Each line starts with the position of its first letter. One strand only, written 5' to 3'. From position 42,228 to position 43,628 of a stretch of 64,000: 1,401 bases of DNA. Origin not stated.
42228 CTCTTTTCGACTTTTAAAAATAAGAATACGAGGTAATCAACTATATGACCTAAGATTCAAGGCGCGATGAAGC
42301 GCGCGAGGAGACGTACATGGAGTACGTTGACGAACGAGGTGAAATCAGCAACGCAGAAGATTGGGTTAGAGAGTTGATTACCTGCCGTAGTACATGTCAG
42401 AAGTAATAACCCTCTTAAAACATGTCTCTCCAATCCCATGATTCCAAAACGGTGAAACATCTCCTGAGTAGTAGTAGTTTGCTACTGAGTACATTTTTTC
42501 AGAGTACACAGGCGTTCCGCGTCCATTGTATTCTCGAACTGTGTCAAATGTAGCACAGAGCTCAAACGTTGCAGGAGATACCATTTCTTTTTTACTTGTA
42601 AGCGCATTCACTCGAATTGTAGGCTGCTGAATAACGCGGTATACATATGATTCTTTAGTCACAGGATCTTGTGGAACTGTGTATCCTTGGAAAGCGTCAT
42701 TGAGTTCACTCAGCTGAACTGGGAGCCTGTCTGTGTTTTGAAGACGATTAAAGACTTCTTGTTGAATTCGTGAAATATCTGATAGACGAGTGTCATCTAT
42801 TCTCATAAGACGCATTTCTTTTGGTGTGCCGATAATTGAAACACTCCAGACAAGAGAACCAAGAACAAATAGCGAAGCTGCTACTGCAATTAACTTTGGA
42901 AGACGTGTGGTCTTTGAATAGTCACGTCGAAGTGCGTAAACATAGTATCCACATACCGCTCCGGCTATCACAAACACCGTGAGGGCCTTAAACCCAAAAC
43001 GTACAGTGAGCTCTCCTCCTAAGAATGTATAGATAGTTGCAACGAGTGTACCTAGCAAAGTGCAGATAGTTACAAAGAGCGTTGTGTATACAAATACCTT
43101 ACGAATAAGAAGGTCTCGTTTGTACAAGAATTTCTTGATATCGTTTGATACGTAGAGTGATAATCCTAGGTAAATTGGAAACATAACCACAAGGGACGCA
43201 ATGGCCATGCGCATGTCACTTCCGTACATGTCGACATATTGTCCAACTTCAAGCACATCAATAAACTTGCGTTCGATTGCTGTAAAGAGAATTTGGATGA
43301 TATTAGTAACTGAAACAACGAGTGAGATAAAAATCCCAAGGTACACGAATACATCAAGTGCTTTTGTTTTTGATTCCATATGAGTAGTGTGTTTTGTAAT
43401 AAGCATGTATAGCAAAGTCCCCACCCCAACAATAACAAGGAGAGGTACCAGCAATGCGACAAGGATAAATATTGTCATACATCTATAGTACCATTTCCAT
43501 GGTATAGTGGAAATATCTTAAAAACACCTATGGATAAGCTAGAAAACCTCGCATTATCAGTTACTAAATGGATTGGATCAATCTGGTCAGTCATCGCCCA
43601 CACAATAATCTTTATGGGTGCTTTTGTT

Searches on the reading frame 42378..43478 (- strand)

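Call 62: search_protein_families(library=pfam, proteins=[window:42378-43478:-], max_evalue=0.0001)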
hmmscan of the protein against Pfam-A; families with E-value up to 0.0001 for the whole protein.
window:42378-43478:- (366 aa): 1 family
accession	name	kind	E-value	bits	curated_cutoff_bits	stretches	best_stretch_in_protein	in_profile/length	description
PF18920.5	DUF5671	-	2.6e-20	73.1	28.4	1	42-178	1-131/132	Domain of unknown function (DUF5671)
